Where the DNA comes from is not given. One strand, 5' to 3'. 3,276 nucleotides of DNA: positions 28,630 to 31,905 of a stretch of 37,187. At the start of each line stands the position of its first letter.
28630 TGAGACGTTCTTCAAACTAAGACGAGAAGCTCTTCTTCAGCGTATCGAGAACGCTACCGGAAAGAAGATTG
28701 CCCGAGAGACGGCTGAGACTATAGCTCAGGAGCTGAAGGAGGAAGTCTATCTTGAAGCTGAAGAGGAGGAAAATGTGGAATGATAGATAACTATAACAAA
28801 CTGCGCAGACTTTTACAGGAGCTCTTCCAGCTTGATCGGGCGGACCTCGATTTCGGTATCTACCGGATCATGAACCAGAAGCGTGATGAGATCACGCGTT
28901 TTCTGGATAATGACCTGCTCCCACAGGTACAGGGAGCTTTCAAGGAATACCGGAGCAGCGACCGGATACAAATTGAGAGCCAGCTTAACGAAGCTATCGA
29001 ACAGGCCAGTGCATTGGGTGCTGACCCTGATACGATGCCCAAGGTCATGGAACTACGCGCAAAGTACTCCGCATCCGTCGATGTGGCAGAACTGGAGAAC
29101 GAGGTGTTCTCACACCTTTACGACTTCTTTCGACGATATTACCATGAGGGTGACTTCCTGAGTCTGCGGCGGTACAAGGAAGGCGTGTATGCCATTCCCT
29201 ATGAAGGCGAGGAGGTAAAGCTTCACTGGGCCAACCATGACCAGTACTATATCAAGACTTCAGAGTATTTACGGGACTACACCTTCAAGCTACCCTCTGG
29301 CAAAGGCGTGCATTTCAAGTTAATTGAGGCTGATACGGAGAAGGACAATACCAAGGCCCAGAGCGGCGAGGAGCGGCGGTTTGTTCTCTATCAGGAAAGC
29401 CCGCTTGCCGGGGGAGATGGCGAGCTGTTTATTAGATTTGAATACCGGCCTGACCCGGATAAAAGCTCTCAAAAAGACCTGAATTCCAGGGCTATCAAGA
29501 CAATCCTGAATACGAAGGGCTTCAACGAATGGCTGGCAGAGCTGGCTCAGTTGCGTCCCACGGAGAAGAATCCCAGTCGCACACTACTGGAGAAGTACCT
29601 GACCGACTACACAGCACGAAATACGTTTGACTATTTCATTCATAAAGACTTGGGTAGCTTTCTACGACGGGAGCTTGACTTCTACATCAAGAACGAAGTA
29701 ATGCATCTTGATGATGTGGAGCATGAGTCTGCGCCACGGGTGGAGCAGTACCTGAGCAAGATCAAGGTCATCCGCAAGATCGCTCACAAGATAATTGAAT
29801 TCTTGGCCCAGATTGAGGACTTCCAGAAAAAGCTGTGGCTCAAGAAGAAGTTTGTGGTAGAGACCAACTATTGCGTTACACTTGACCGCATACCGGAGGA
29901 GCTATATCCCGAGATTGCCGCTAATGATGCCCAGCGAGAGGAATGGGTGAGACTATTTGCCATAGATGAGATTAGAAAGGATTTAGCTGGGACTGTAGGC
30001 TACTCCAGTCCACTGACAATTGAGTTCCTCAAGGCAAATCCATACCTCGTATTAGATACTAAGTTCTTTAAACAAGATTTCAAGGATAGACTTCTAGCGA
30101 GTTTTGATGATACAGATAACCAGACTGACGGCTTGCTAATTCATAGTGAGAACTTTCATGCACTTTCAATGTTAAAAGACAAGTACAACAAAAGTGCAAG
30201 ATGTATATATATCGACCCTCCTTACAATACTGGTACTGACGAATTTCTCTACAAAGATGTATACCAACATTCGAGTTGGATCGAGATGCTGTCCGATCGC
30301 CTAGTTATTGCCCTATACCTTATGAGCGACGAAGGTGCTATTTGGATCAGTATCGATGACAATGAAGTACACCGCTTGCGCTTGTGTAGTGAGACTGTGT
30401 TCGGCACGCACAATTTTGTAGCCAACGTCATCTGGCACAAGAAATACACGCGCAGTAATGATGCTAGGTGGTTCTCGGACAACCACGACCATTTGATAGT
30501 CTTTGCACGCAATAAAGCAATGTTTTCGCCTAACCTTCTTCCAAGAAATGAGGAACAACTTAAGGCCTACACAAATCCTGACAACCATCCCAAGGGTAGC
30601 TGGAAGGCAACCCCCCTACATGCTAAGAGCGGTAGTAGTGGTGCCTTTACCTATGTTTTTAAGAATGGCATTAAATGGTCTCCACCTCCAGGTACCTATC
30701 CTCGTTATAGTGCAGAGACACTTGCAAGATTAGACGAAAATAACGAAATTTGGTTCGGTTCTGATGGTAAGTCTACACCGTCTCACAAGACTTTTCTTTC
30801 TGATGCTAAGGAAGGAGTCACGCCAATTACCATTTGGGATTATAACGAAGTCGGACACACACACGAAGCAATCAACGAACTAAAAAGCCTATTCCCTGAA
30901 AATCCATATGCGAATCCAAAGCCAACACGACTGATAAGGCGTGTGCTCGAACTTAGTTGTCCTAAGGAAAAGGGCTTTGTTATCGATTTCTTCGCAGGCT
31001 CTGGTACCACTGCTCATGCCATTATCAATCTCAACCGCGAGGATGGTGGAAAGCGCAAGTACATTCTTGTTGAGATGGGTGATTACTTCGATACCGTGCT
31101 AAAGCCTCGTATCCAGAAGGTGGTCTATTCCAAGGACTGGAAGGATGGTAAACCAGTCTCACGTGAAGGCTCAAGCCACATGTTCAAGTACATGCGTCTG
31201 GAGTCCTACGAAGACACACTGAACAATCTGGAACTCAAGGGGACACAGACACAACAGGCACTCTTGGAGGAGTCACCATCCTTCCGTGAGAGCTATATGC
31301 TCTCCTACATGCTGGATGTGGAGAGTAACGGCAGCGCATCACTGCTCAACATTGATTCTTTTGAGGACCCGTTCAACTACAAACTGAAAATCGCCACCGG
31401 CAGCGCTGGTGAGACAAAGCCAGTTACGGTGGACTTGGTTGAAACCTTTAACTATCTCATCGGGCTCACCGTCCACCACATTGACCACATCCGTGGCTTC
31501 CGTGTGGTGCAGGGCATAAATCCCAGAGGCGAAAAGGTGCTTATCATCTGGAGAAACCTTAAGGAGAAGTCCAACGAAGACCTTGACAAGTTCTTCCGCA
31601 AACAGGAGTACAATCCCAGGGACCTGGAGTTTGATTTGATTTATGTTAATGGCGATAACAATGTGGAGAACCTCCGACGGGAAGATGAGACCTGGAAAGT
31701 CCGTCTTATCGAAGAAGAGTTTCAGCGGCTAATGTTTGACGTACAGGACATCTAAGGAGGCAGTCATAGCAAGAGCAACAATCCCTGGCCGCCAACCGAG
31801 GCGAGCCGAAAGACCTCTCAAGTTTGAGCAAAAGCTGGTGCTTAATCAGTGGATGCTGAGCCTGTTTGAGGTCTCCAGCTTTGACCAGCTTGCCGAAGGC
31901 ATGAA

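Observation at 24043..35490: Five-gene coupled operon (SNF2 ATPase, DUF262/DUF1524 nuclease, long beta-class MTase, Res-like helicase-nuclease, unknown protein): candidate undescribed composite defence system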

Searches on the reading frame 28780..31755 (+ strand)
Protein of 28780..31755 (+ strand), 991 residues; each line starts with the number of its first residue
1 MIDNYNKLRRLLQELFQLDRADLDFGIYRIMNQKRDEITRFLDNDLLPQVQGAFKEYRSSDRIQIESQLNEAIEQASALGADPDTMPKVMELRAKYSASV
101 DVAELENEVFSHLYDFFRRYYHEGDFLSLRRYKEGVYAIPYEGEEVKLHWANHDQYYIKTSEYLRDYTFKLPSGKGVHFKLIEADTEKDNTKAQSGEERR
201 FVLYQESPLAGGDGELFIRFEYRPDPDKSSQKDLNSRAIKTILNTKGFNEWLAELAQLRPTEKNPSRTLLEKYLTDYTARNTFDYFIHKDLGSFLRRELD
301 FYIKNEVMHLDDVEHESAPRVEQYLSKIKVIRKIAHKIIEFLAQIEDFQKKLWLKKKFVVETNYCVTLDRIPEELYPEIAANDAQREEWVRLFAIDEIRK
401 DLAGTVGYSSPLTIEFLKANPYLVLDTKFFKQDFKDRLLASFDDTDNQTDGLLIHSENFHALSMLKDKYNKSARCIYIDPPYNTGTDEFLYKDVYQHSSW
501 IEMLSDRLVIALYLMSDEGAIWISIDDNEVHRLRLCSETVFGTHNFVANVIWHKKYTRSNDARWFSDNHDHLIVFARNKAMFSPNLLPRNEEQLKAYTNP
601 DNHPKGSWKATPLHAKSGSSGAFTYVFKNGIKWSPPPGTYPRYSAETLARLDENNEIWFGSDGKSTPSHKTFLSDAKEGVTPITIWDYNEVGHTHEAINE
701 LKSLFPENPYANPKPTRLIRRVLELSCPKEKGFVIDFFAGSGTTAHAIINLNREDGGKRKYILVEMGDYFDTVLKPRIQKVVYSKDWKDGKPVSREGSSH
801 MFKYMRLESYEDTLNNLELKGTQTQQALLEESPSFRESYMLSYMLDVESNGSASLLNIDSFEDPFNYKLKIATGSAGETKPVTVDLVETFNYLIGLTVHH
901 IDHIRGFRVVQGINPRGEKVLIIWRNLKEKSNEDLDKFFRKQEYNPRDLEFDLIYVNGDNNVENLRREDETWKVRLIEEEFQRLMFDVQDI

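Call 3: search_protein_families(library=pfam, proteins=[window:28780-31755:+], max_evalue=0.01)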
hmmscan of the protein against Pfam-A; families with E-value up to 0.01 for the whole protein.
window:28780-31755:+ (991 aa): 1 family
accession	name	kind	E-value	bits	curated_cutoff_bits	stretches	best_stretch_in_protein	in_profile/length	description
PF01555.25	N6_N4_Mtase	-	1.7e-32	113.6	26.7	1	474-768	2-213/221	DNA methylase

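Call 4: search_protein_families(library=padloc, proteins=[window:28780-31755:+], max_evalue=0.01)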
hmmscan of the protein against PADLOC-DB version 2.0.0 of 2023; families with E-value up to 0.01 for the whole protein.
window:28780-31755:+ (991 aa): 35 families (the best 25 are shown)
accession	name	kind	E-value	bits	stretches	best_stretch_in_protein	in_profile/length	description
PDLC03646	MTase_III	-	6.7e-248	823.4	3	215-590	243-606/1057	Type III methyltransferase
PDLC03638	MTase_III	-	8.8e-101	336.5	1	100-843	55-747/816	Type III methyltransferase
PDLC03644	MTase_III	-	8.5e-94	313.2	1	441-808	29-422/542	Type III methyltransferase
PDLC03634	MTase_III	-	5.3e-85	284.5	2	497-771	170-449/621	Type III methyltransferase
PDLC03636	MTase_III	-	1.9e-79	266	1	420-828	21-458/575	Type III methyltransferase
PDLC03637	MTase_III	-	5.2e-71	237.8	1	448-768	119-455/513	Type III methyltransferase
PDLC03641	MTase_III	-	1.2e-69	233.5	2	496-880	180-556/657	Type III methyltransferase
PDLC03640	MTase_III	-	3.4e-58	195.5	3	630-783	292-448/654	Type III methyltransferase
PDLC03642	MTase_III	-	1.6e-48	163.7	1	447-765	79-396/528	Type III methyltransferase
PDLC03635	MTase_III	-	6.9e-48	161.8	2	447-584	215-357/708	Type III methyltransferase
PDLC03354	MTase_II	-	3.1e-36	123.3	1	451-754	61-364/425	Type II methyltransferase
PDLC03639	MTase_III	-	3.6e-36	122.7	2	436-613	73-252/639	Type III methyltransferase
PDLC03278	MTase_II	-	5.6e-30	103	2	460-584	8-127/390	Type II methyltransferase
PDLC03643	MTase_III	-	2.4e-26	90.9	1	506-767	3-267/465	Type III methyltransferase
PDLC03300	MTase_II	-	8.1e-25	85.5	2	491-580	79-165/302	Type II methyltransferase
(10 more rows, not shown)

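Call 7: search_protein_families(library=ncbifam, proteins=[window:28780-31755:+], max_evalue=0.01)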
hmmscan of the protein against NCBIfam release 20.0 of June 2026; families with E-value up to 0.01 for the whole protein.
window:28780-31755:+ (991 aa): 3 families
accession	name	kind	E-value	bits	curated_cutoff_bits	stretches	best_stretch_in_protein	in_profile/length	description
NF008572.0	PRK11524.1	equivalog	4.6e-08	32.5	292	1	460-578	21-136/294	adenine-specific DNA-methyltransferase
NF050803.1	DnaMtaseCcrMCaul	equivalog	5.1e-07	28.9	830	1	711-785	187-254/350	adenine-specific DNA-methyltransferase CcrM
TIGR00095.1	TIGR00095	equivalog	0.009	15.7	117.5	0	458-517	111-165/194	16S rRNA (guanine(966)-N(2))-methyltransferase RsmD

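Call 22: search_solved_structures(query=window:28780-31755:+, max_evalue=0.01)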
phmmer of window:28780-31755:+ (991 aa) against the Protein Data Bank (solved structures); distinct sequences matched with E-value up to 0.01: 6.
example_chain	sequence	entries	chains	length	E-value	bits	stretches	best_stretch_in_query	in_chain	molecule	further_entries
6k0w_B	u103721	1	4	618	3.4e-49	170.8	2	496-769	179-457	Adenine specific DNA methyltransferase (Mod)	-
4zcf_A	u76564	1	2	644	2e-37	131.9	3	641-767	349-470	Restriction endonuclease EcoP15I, modification subunit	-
7dsu_A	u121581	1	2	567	2.2e-26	95.3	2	431-550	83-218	Mbo45V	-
9c3u_A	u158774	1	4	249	0.00023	22.4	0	679-754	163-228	Methyltransferase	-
8urk_A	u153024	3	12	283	0.00035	21.9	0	710-754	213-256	Methyltransferase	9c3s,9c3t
1g60_A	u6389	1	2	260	0.00049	21.3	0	708-753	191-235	Adenine-specific Methyltransferase MboIIA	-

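Call 27: find_homologous_proteins(query=window:28780-31755:+, max_evalue=1e-10)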
Query window:28780-31755:+ (991 aa): 8000 proteins with E <= 1e-10 among 8000 candidates; the best 120 are listed.
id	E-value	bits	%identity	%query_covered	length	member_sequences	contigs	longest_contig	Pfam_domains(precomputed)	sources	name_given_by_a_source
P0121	0.0e+0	2165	94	100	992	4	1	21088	PF01555.25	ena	-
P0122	0.0e+0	1591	69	100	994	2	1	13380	PF01555.25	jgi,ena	-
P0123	0.0e+0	1556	68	100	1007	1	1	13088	PF01555.25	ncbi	-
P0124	0.0e+0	1538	68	100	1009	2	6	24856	PF01555.25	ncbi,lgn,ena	-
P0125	0.0e+0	1537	67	100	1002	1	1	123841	PF01555.25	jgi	jgi:adenine-specific DNA-methyltransferase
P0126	0.0e+0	1529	69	100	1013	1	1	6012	PF01555.25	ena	-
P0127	0.0e+0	1496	64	100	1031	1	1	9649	PF01555.25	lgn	-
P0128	0.0e+0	1484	65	100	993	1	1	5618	PF01555.25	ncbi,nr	ncbi:site-specific DNA-methyltransferase [Patescibacteria group bacterium]|nr:site-specific DNA-meth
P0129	0.0e+0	1480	66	100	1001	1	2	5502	PF01555.25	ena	-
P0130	0.0e+0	1467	66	100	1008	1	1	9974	PF01555.25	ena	-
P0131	0.0e+0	1467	76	56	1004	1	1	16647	PF01555.25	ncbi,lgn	ncbi:hypothetical protein ES707_03228 [subsurface metagenome]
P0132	0.0e+0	1440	-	-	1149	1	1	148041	PF04480.19,PF01555.25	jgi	jgi:adenine specific DNA methylase Mod/very-short-patch-repair endonuclease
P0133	0.0e+0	1432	64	100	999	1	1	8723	PF01555.25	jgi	jgi:adenine-specific DNA-methyltransferase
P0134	0.0e+0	1430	65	100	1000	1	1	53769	PF01555.25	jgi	jgi:adenine-specific DNA-methyltransferase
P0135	0.0e+0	1424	65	100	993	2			PF01555.25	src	-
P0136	0.0e+0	1414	-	-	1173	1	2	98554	PF04480.19,PF18741.8,PF01555.25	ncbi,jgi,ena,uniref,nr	ncbi:MAG TPA: DUF559 domain-containing protein [Chthonomonas sp.]|uniref:DUF559 domain-containing pr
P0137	0.0e+0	1413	64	100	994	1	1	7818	PF01555.25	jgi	jgi:adenine-specific DNA-methyltransferase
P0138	0.0e+0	1402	62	100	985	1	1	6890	PF01555.25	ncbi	ncbi:MAG: site-specific DNA-methyltransferase [Nitrospirota bacterium]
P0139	0.0e+0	1402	63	100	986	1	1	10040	PF01555.25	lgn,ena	-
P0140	0.0e+0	1394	64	100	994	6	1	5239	PF01555.25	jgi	-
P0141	0.0e+0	1388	63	100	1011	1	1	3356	PF01555.25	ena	-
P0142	0.0e+0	1380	62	100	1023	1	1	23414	PF01555.25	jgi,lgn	jgi:adenine-specific DNA-methyltransferase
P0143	0.0e+0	1380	63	100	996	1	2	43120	PF01555.25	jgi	jgi:adenine-specific DNA-methyltransferase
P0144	0.0e+0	1379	62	100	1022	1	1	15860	PF01555.25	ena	-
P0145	0.0e+0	1377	62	100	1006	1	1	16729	PF01555.25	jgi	jgi:adenine-specific DNA-methyltransferase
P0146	0.0e+0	1371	61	100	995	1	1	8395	PF01555.25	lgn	-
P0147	0.0e+0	1370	61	100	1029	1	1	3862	PF01555.25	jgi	-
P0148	0.0e+0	1369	61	100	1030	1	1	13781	PF01555.25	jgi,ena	-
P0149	0.0e+0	1368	61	100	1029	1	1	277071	PF01555.25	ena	-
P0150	0.0e+0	1366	62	100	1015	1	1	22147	PF01555.25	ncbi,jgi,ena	-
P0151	0.0e+0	1365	61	100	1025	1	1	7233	PF01555.25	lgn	-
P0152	0.0e+0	1364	61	100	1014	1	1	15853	PF01555.25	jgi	jgi:adenine-specific DNA-methyltransferase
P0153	0.0e+0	1364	62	100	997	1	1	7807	PF01555.25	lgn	-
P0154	0.0e+0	1356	63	100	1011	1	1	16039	PF01555.25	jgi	jgi:adenine-specific DNA-methyltransferase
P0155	0.0e+0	1355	62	100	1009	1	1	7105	PF01555.25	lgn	-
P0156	0.0e+0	1354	61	100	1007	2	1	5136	PF01555.25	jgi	-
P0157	0.0e+0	1353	62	98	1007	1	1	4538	PF01555.25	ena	-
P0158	0.0e+0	1348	59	100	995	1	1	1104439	PF01555.25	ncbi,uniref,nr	ncbi:site-specific DNA-methyltransferase [Gimesia chilikensis]|uniref:site-specific DNA-methyltransf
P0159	0.0e+0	1347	62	100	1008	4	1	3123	PF01555.25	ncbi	-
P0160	0.0e+0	1346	60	100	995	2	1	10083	PF01555.25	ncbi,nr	ncbi:site-specific DNA-methyltransferase [bacterium]|nr:site-specific DNA-methyltransferase [bacteri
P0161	0.0e+0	1345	61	100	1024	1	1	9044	PF01555.25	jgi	-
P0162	0.0e+0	1345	60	100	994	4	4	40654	PF01555.25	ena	-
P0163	0.0e+0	1345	61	100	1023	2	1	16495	PF01555.25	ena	-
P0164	0.0e+0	1344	60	100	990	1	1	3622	PF01555.25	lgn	-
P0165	0.0e+0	1342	61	100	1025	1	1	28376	PF01555.25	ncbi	-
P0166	0.0e+0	1341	62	100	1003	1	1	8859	PF01555.25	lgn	-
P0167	0.0e+0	1341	61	100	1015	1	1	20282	PF01555.25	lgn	-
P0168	0.0e+0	1340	61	100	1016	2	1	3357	PF01555.25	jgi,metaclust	metaclust:\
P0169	0.0e+0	1339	61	100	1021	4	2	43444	PF01555.25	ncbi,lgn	ncbi:MAG: DNA methyltransferase [Nitrospirota bacterium]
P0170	0.0e+0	1339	59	100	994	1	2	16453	PF01555.25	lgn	-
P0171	0.0e+0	1338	61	100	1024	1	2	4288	PF01555.25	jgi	-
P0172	0.0e+0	1338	59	100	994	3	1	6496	PF01555.25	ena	-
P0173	0.0e+0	1336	60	79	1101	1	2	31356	PF01541.31,PF01555.25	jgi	jgi:adenine-specific DNA-methyltransferase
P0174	0.0e+0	1336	60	100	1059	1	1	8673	PF01555.25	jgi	-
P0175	0.0e+0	1335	61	100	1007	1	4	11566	PF01555.25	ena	-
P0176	0.0e+0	1334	60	99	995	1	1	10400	PF01555.25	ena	-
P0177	0.0e+0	1334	59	100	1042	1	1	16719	PF01555.25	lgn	-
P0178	0.0e+0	1332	61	100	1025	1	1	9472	PF01555.25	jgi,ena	-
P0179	0.0e+0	1331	59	100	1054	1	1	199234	PF01555.25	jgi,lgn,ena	-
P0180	0.0e+0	1331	61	100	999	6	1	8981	PF01555.25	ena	-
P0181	0.0e+0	1331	60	99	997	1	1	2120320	PF01555.25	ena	-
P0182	0.0e+0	1330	60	100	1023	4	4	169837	PF01555.25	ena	-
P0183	0.0e+0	1329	60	100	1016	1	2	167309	PF01555.25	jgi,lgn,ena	-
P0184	0.0e+0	1328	59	100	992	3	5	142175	PF01555.25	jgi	jgi:adenine-specific DNA-methyltransferase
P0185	0.0e+0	1327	59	98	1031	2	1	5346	PF01555.25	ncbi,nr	ncbi:MAG TPA: site-specific DNA-methyltransferase, partial [Phycisphaerales bacterium]|nr:site-speci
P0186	0.0e+0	1324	61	100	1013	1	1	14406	PF01555.25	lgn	-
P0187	0.0e+0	1322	61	100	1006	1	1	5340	PF01555.25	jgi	jgi:adenine-specific DNA-methyltransferase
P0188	0.0e+0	1322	60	100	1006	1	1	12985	PF01555.25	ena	-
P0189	0.0e+0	1322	60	100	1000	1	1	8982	PF01555.25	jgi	jgi:adenine-specific DNA-methyltransferase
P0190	0.0e+0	1321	60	100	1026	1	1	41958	PF01555.25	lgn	-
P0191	0.0e+0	1320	59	100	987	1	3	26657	PF01555.25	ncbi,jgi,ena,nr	ncbi:MAG TPA: site-specific DNA-methyltransferase [Pirellulales bacterium]|nr:site-specific DNA-meth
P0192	0.0e+0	1320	59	100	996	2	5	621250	PF01555.25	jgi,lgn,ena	jgi:adenine-specific DNA-methyltransferase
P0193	0.0e+0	1318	59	100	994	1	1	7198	PF01555.25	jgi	jgi:adenine-specific DNA-methyltransferase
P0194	0.0e+0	1317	59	100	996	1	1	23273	PF01555.25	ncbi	-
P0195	0.0e+0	1317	58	100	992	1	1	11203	PF01555.25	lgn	-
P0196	0.0e+0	1317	60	100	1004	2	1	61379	PF01555.25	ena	-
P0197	0.0e+0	1317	60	100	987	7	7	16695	PF01555.25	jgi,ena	jgi:adenine-specific DNA-methyltransferase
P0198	0.0e+0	1317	61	100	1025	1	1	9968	PF01555.25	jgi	-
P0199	0.0e+0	1317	60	100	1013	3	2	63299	PF01555.25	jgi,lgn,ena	-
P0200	0.0e+0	1316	59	100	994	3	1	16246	PF01555.25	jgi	-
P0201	0.0e+0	1315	60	100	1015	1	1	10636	PF01555.25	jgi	jgi:adenine-specific DNA-methyltransferase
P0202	0.0e+0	1314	60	100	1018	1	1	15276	PF01555.25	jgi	jgi:adenine-specific DNA-methyltransferase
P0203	0.0e+0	1313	59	100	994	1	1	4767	PF01555.25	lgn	-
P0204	0.0e+0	1313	59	100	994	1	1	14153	PF01555.25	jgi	-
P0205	0.0e+0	1313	61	100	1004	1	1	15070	PF01555.25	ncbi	-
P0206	0.0e+0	1312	60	100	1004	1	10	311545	PF01555.25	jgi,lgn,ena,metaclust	metaclust:\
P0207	0.0e+0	1311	61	100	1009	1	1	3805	PF01555.25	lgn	-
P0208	0.0e+0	1309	58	100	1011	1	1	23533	PF01555.25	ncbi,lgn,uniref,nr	ncbi:MAG: site-specific DNA-methyltransferase [Candidatus Viridilinea halotolerans]|uniref:Site-spec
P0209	0.0e+0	1309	58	100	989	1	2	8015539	PF01555.25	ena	-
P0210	0.0e+0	1308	59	100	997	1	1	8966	PF01555.25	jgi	-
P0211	0.0e+0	1308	59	100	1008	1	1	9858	PF01555.25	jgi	jgi:adenine-specific DNA-methyltransferase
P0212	0.0e+0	1305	60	99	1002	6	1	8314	PF01555.25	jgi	jgi:adenine-specific DNA-methyltransferase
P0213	0.0e+0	1304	60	99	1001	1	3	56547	PF01555.25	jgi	jgi:adenine-specific DNA-methyltransferase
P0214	0.0e+0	1304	59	100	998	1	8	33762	PF01555.25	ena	-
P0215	0.0e+0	1304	61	100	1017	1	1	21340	PF01555.25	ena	-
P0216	0.0e+0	1301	59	100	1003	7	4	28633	PF01555.25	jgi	-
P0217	0.0e+0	1300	61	97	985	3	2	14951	PF01555.25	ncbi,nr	ncbi:MAG: site-specific DNA-methyltransferase [Proteobacteria bacterium]|nr:site-specific DNA-methyl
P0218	0.0e+0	1300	60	100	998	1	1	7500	PF01555.25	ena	-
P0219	0.0e+0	1298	58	100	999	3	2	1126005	PF01555.25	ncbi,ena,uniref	ncbi:site-specific DNA-methyltransferase [Maridesulfovibrio sp.]|uniref:site-specific DNA-methyltran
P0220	0.0e+0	1298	59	100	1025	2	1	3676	PF01555.25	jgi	jgi:adenine-specific DNA-methyltransferase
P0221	0.0e+0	1297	59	100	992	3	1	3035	PF01555.25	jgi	jgi:adenine-specific DNA-methyltransferase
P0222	0.0e+0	1296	61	100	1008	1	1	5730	PF01555.25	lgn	-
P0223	0.0e+0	1295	59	100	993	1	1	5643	PF01555.25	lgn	-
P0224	0.0e+0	1295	58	100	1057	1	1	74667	PF01555.25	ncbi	-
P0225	0.0e+0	1294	57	100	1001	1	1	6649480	PF01555.25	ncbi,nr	ncbi:Type III restriction-modification system methylation subunit [Planctomycetales bacterium 10988]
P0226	0.0e+0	1293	59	100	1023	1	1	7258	PF01555.25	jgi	jgi:adenine-specific DNA-methyltransferase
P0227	0.0e+0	1293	58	100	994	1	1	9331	PF01555.25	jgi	jgi:adenine-specific DNA-methyltransferase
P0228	0.0e+0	1293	60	100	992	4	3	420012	PF01555.25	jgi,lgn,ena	-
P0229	0.0e+0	1292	60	100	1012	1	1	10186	PF01555.25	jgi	-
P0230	0.0e+0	1291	59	100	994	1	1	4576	PF01555.25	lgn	-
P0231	0.0e+0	1290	59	100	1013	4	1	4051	PF01555.25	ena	-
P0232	0.0e+0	1290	58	99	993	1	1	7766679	PF01555.25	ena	-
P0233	0.0e+0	1290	58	100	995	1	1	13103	PF01555.25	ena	-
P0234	0.0e+0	1287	59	100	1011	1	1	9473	PF01555.25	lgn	-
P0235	0.0e+0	1287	58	100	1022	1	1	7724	PF01555.25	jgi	jgi:adenine-specific DNA-methyltransferase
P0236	0.0e+0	1284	59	100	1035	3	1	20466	PF01555.25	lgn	-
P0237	0.0e+0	1284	60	100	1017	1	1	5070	PF01555.25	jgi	jgi:adenine-specific DNA-methyltransferase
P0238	0.0e+0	1282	59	99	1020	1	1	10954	PF01555.25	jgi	jgi:adenine-specific DNA-methyltransferase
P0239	0.0e+0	1282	58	100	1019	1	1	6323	PF01555.25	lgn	-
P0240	0.0e+0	1281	59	100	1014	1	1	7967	PF01555.25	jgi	jgi:adenine-specific DNA-methyltransferase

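Call 54: predict_structure(alignment_id=A2)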
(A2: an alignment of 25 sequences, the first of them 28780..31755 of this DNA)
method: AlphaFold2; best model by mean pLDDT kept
length: 991 residues; sequences in the alignment: 25
mean_pLDDT: 68.4   pTM: 0.44
mean pLDDT of the five models: 68.4, 67.9, 64.9, 62.6, 57.4
residues with pLDDT >= 90: 124; 70-90: 416; 50-70: 210; < 50: 241
segments of 3 or more residues with pLDDT < 50: 20-32, 58-60, 123-148, 184-190, 313-316, 352-375, 378-380, 385-412, 483-498, 560-565, 809-822, 834-860, 871-880, 943-991
pLDDT, mean of each block of 10 residues (from residue 1): 73 63 37 59 67 59 75 78 76 73 75 79 46 36 44 51 68 85 51 62 86 85 79 89 86 87 82 82 55 70 64 51 70 78 64 39 35 46 48 33 33 62 64 74 78 76 78 91 49 46 84 93 87 91 93 70 59 94 87 85 88 80 84 87 89 90 86 81 85 88 81 89 91 88 92 89 83 88 83 71 67 37 47 45 27 36 62 44 64 67 76 68 72 68 47 44 34 39 39 28
secondary structure, 60 per line:
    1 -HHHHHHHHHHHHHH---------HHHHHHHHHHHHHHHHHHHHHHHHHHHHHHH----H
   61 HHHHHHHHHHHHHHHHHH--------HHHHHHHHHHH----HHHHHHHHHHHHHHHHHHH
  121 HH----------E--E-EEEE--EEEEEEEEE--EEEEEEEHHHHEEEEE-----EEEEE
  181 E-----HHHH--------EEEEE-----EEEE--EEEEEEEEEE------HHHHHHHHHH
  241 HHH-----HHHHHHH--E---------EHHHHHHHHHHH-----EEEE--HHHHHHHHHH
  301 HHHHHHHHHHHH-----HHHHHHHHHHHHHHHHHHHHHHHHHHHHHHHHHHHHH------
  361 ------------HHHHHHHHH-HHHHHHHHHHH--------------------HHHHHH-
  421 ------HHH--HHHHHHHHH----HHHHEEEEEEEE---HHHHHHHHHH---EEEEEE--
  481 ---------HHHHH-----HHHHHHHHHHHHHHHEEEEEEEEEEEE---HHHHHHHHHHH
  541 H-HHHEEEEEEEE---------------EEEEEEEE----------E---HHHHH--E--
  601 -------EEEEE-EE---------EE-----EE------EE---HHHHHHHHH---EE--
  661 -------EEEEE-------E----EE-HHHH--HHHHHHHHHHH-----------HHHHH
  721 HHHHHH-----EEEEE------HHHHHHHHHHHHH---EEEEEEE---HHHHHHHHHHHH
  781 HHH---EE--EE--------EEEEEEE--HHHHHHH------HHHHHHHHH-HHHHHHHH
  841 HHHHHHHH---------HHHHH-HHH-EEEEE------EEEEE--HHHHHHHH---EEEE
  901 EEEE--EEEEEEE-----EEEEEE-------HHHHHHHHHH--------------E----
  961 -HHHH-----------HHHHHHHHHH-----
elements in order (helices of 4 or more, strands of 3 or more residues): H2-15 H25-55 H60-78 H87-97 H102-122 E138-141 E144-152 E155-161 H162-165 E166-170 E176-181 H187-190 E199-203 E209-212 E215-224 H231-243 H249-255 H269-279 E285-288 H291-312 H318-354 H373-381 H383-393 H414-419 H432-440 H445-448 E449-456 H460-469 E473-478 H490-494 H500-514 E515-526 H530-541 E546-553 E569-576 H591-595 E608-612 H645-653 E668-672 H688-691 H694-704 H716-726 E732-736 H743-755 E759-765 H769-783 E801-807 H810-816 H823-831 H833-848 H858-862 E868-872 E879-883 H886-893 E897-904 E907-913 E919-924 H932-941 H962-965 H977-986
